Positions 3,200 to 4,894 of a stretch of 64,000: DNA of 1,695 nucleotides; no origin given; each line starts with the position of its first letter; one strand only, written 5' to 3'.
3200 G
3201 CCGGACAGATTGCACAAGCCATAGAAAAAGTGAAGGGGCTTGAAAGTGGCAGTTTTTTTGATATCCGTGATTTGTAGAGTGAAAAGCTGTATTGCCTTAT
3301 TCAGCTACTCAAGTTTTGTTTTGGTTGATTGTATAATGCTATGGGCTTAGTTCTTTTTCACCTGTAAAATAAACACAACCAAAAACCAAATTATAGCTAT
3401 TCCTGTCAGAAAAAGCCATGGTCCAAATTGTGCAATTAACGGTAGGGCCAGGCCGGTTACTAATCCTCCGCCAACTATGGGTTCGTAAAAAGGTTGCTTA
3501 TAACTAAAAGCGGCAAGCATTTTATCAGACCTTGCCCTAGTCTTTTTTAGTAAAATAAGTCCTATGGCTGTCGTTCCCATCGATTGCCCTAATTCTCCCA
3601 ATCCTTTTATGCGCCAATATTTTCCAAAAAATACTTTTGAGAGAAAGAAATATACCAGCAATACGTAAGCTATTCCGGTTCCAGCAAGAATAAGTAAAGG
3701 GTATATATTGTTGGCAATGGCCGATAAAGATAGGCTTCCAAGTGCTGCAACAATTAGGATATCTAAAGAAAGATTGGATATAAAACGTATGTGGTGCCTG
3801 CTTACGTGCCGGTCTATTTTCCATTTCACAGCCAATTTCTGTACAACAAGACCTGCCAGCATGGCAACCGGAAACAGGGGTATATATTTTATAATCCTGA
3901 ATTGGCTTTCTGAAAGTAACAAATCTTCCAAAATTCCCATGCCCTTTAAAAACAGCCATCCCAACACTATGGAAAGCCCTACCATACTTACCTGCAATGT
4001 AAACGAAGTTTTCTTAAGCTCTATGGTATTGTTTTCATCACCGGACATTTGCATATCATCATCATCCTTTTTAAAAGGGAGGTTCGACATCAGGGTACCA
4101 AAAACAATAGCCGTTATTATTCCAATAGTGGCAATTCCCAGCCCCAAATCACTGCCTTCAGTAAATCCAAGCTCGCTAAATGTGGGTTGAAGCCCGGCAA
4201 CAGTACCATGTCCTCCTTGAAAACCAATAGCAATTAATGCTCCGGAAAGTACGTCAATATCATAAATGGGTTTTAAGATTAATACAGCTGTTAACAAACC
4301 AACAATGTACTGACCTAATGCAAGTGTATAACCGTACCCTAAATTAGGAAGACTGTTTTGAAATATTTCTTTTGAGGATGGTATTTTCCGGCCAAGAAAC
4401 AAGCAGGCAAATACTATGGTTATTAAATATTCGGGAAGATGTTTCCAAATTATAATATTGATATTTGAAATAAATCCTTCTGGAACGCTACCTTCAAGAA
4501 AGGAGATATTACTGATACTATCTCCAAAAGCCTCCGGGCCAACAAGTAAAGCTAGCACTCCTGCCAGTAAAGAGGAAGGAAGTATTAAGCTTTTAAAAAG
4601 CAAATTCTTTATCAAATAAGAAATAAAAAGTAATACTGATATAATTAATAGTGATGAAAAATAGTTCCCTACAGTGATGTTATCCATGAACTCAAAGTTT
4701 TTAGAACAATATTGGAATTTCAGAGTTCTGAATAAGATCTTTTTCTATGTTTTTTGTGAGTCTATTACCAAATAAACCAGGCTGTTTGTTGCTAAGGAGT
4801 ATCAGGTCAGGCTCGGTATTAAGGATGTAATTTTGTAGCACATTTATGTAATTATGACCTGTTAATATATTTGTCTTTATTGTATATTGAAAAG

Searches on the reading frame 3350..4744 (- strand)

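Call 25: search_protein_families(library=pfam, proteins=[window:3350-4744:-], max_evalue=0.0001)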
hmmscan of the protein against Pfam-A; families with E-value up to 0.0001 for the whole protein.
window:3350-4744:- (465 aa): 1 family
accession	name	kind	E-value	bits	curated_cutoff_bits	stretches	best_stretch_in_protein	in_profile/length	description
PF03616.19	Glt_symporter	-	1.2e-13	51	26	1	105-392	67-352/368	Sodium/glutamate symporter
